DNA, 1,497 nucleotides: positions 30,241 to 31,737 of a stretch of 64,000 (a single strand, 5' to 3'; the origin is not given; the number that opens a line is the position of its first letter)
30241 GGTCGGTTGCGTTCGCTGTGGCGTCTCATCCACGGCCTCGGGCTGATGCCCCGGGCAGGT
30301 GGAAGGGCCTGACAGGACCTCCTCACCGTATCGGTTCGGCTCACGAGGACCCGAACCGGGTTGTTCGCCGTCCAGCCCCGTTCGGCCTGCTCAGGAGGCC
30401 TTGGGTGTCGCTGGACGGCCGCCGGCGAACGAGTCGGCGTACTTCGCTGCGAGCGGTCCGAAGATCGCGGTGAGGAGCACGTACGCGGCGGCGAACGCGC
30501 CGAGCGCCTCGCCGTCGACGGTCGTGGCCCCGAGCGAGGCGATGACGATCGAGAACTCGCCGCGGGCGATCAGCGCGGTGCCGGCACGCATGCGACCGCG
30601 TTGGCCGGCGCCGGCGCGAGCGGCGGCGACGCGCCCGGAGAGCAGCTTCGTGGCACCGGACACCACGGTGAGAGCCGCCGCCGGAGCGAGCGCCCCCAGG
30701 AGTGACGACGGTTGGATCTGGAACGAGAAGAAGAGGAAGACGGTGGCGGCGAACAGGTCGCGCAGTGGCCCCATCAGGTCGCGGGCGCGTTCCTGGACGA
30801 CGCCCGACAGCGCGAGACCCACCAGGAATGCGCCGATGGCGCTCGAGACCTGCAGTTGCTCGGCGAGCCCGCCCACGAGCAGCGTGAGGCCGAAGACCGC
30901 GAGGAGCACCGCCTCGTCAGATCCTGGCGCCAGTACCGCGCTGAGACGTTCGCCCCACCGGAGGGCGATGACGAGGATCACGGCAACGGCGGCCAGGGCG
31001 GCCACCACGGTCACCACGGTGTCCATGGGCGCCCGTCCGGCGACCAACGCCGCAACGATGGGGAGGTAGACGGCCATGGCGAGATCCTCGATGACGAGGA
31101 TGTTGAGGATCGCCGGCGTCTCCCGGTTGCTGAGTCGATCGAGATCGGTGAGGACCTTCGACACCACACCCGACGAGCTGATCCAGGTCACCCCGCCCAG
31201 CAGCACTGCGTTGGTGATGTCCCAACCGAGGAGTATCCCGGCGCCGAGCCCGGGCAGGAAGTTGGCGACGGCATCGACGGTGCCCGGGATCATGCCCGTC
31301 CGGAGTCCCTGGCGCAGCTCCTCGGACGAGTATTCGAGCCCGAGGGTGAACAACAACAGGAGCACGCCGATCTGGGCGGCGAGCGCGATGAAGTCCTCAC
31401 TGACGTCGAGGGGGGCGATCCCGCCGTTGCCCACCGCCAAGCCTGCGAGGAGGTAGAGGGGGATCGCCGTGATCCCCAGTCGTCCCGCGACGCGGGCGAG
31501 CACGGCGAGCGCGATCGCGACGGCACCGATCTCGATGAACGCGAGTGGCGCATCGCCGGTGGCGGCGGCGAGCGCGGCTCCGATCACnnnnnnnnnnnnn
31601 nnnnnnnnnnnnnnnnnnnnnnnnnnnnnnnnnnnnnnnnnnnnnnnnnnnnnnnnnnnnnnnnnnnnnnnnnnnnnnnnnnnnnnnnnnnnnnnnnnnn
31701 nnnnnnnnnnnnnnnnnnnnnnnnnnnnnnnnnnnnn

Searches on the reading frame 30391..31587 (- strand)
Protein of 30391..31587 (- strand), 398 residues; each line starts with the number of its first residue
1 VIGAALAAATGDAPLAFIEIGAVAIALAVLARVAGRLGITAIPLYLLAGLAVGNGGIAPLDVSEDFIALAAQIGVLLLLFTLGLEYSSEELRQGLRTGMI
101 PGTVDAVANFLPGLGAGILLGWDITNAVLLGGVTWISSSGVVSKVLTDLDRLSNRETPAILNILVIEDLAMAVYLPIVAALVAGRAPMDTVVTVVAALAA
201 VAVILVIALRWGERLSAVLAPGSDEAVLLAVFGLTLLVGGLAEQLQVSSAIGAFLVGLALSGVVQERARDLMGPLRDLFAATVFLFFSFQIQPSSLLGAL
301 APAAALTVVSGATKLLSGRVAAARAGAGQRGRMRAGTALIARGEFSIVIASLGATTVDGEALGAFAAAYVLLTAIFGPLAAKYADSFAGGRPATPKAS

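Call 25: search_protein_families(library=pfam, proteins=[window:30391-31587:-], max_evalue=0.001)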
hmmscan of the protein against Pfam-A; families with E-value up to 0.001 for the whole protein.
window:30391-31587:- (398 aa): 1 family
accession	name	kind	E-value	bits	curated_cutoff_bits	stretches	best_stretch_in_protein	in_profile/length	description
PF00999.27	Na_H_Exchanger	-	1e-43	150.1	26.2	1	26-380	2-373/375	Sodium/hydrogen exchanger, transmembrane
